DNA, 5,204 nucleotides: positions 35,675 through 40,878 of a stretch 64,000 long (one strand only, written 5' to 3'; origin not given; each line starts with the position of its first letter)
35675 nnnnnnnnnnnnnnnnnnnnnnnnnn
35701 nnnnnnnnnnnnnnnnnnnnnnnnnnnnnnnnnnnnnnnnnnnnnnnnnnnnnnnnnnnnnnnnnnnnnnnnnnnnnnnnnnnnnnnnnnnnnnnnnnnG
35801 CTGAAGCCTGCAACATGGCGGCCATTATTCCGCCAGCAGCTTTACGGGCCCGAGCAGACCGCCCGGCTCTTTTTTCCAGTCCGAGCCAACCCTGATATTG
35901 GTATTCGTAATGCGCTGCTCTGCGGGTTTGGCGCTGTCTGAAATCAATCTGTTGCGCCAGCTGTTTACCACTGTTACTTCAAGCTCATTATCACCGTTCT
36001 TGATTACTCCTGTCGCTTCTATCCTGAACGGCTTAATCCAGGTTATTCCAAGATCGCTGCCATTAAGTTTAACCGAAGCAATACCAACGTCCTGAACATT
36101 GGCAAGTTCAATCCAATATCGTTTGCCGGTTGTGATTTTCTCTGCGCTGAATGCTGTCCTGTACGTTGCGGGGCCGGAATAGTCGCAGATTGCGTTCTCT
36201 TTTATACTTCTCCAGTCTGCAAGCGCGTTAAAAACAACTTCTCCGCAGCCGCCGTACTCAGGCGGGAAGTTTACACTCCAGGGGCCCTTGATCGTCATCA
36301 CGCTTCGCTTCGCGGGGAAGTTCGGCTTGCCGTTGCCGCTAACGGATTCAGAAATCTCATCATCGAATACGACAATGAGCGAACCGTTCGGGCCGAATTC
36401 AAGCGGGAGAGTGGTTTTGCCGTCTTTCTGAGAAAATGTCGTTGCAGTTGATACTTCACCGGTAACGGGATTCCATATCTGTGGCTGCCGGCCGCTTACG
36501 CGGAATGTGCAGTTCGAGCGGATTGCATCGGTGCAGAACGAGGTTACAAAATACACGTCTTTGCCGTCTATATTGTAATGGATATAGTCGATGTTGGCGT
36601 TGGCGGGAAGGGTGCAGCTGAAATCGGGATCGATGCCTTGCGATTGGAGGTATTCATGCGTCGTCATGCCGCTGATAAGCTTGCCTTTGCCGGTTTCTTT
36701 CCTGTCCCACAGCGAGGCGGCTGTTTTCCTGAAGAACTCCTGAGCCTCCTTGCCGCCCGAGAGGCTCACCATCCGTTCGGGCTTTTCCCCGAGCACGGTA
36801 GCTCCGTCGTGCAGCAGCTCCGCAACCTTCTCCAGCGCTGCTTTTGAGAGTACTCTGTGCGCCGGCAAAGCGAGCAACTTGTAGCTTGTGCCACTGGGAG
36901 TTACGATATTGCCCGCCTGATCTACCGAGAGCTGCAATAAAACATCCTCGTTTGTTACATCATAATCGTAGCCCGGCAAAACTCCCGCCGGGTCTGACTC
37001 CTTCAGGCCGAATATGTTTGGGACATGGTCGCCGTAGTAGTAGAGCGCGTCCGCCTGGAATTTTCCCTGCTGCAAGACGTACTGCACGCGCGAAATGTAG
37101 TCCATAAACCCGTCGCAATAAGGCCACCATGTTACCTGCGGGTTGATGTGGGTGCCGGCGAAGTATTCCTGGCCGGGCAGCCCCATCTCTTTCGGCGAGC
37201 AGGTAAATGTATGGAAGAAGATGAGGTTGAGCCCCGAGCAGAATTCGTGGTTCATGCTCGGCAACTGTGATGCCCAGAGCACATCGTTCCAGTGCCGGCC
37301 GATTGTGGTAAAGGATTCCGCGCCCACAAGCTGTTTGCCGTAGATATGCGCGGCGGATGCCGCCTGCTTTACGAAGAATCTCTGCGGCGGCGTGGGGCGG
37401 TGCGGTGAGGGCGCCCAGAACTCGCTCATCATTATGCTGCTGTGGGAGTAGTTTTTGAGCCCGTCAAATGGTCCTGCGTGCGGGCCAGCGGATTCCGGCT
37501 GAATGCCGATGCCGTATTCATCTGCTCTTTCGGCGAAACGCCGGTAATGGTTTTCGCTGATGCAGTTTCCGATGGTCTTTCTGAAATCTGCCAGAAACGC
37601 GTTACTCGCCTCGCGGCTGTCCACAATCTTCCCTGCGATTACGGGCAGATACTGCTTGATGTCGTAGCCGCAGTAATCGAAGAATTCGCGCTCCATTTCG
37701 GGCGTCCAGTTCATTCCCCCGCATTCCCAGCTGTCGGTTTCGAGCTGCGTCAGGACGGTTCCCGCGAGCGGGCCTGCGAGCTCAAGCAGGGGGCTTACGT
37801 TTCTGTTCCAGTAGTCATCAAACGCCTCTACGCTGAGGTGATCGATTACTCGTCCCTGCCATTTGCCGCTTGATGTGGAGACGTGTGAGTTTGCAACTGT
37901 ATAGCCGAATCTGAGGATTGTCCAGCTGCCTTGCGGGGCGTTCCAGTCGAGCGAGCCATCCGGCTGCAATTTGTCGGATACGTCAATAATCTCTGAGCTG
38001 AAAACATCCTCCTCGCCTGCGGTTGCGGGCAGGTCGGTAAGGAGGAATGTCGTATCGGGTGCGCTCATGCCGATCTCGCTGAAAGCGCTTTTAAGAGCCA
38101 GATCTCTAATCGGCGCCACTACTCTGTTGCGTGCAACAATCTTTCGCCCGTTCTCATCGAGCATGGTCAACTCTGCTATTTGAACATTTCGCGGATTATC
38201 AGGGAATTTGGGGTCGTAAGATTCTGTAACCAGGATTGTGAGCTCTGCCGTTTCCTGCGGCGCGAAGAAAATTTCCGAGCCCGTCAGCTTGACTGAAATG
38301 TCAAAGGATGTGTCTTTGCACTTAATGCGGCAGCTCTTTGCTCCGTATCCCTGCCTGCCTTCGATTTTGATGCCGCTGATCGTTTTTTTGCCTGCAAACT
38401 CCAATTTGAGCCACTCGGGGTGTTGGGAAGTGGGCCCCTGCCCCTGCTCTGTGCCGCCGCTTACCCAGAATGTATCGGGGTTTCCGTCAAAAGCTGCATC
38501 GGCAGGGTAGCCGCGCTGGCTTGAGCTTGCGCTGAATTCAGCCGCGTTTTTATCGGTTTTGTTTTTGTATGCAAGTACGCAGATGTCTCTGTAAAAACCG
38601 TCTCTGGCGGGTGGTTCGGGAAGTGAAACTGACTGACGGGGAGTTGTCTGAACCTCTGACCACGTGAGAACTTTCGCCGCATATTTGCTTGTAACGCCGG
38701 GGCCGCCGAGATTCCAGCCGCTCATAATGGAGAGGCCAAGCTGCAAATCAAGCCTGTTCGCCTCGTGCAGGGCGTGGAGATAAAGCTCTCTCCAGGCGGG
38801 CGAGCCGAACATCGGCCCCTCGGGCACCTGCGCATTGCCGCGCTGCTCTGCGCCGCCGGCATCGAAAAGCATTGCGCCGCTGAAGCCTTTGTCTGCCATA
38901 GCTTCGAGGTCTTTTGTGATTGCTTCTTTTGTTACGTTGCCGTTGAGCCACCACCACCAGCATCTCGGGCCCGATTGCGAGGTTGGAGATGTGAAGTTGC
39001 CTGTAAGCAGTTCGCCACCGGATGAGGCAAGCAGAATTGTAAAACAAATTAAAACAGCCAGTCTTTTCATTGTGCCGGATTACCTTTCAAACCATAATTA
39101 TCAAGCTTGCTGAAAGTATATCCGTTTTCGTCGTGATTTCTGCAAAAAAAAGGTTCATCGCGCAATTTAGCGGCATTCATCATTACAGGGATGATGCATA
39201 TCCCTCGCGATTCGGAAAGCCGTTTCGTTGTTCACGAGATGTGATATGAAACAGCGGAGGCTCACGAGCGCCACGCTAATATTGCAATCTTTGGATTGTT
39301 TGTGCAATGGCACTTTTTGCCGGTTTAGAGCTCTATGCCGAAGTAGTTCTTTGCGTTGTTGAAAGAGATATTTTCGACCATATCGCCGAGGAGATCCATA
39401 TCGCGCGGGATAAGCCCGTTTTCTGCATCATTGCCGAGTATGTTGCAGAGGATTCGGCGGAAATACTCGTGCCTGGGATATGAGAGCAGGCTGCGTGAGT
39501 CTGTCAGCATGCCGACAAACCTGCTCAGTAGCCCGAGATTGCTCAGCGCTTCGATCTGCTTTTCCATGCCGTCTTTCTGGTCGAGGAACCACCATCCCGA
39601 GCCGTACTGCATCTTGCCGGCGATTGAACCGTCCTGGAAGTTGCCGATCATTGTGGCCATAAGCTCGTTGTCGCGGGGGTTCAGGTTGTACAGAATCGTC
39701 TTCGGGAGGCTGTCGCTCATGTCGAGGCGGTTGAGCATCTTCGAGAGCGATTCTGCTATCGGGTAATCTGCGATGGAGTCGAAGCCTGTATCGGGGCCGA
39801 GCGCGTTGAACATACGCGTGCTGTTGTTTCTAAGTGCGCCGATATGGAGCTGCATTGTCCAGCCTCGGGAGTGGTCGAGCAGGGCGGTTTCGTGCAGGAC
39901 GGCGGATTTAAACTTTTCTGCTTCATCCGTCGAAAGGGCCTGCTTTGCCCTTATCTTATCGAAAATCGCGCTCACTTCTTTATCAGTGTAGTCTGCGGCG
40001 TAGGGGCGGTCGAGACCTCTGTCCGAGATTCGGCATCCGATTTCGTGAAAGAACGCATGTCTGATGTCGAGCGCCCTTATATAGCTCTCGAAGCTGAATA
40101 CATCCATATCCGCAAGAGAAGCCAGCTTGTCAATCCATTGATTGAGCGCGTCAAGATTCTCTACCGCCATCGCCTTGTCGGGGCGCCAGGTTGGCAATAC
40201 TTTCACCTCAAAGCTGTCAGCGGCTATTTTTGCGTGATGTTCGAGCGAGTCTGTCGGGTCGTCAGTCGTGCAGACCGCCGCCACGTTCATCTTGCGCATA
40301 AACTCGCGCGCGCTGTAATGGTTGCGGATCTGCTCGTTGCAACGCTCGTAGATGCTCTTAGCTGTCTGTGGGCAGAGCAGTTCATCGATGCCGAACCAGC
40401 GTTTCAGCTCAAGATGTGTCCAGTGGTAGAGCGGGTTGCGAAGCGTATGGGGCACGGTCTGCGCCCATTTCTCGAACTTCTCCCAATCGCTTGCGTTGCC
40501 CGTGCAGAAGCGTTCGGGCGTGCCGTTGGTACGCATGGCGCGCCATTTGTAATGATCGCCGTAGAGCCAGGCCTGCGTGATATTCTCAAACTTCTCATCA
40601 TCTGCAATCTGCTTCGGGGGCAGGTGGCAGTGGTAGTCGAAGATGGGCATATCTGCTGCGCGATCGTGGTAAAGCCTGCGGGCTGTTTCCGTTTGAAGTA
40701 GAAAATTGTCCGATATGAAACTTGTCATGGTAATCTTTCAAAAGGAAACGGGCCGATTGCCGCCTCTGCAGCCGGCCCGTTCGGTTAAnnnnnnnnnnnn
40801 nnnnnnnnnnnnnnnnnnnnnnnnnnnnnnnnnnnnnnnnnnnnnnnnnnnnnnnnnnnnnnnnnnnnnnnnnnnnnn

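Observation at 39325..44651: LarA-family epimerase, kinase, gnd, uxaC: hexuronate catabolism via mannonate and gluconate instead of KDG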

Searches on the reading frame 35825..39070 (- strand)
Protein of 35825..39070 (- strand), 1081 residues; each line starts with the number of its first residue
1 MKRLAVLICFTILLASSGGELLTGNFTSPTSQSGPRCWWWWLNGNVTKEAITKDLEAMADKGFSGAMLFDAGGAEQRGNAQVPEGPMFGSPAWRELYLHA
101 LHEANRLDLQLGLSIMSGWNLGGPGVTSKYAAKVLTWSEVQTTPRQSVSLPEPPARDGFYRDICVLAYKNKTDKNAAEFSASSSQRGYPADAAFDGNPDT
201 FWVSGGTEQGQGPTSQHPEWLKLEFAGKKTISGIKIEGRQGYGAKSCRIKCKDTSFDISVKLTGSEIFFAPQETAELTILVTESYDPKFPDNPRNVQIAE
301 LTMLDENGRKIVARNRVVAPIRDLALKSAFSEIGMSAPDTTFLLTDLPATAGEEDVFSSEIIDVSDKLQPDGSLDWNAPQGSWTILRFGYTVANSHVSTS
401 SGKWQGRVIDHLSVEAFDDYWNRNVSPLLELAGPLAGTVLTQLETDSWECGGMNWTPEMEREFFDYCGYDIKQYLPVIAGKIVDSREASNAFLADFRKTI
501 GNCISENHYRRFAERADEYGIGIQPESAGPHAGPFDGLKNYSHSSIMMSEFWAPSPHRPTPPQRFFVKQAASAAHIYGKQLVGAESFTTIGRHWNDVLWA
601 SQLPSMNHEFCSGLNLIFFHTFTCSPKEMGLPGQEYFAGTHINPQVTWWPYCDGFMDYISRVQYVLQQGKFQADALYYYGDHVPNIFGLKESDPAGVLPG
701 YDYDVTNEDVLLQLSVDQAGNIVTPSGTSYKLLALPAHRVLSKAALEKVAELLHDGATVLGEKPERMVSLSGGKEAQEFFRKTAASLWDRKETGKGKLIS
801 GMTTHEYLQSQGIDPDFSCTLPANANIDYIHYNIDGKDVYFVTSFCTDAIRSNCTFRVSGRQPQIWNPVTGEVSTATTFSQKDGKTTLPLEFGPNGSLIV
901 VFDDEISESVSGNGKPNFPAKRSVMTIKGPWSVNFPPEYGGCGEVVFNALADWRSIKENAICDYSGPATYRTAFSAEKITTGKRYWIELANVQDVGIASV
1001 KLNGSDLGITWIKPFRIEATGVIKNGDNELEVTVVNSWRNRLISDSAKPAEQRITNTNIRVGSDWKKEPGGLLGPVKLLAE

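Call 3: search_protein_families(library=pfam, proteins=[window:35825-39070:-])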
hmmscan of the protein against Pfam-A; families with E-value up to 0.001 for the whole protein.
window:35825-39070:- (1081 aa): 3 families
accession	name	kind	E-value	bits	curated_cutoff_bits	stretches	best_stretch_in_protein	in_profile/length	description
PF17132.9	Glyco_hydro_106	-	1.2e-158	530.3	29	1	29-875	3-738/743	alpha-L-rhamnosidase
PF00754.31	F5_F8_type_C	-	5.2e-10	40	28.2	1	179-247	2-66/127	F5/8 type C domain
PF22666.2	Glyco_hydro_2_N2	-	0.00024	21.6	27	1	968-1049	50-132/167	Glycosyl hydrolase 2 galactose-binding domain-like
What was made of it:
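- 35825..39070 (-): GH106 alpha-L-rhamnosidase, same strand, 254 nt downstream of uxaC; possible last gene of the transcription unit and a likely source of uronate-containing glycan fragments. Pfam Glyco_hydro_106 530 bits plus F5_F8_type_C (call 3).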

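Call 4: search_protein_families(library=ncbifam, proteins=[window:35825-39070:-])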
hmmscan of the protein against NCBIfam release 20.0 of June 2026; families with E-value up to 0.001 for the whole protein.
window:35825-39070:- (1081 aa): 3 families
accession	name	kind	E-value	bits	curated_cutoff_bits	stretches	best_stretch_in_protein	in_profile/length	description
NF049897.1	AlphaRhamBT4145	equivalog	1.4e-91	307.9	1300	3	360-679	151-470/897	alpha-L-rhamnosidase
NF045579.1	rhamnoside_JR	domain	4.8e-32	110.7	50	1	927-1047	1-121/123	glycosylhydrolase-like jelly roll fold domain-containing protein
NF047619.1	NADase_discoid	domain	4.6e-06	26.8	38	1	180-237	5-56/130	NADase-type glycan-binding domain-containing protein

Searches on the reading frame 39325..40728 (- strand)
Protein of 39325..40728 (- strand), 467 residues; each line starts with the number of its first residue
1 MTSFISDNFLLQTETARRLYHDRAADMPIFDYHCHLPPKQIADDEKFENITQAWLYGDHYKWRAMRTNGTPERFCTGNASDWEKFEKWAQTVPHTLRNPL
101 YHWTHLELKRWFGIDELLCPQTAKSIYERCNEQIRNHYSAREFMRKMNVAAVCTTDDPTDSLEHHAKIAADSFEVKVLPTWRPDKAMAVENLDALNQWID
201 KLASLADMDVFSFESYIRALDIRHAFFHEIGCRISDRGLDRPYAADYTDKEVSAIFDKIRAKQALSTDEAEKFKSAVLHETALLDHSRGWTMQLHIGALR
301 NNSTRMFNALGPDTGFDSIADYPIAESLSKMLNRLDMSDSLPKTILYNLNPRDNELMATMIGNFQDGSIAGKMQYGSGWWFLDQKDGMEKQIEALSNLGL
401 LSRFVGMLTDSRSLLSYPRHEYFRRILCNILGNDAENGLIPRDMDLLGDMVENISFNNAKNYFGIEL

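Call 3: search_protein_families(library=pfam, proteins=[window:39325-40728:-])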
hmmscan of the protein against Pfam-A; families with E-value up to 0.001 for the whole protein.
window:39325-40728:- (467 aa): 1 family
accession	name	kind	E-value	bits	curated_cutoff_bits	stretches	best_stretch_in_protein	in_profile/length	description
PF02614.20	UxaC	-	6.7e-204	678.4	25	1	1-463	1-464/464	Glucuronate isomerase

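Call 4: search_protein_families(library=ncbifam, proteins=[window:39325-40728:-])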
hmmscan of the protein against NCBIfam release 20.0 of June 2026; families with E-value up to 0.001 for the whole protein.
window:39325-40728:- (467 aa): 1 family
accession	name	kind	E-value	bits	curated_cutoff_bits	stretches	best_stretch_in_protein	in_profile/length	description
NF002794.0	PRK02925.1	equivalog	2.2e-193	643.4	387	1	1-464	1-458/459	glucuronate isomerase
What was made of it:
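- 39325..40728 (-): uxaC: glucuronate/galacturonate (uronate) isomerase. Pfam UxaC 678 bits; NF002794 643 bits against cutoff 387 (calls 3, 4).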
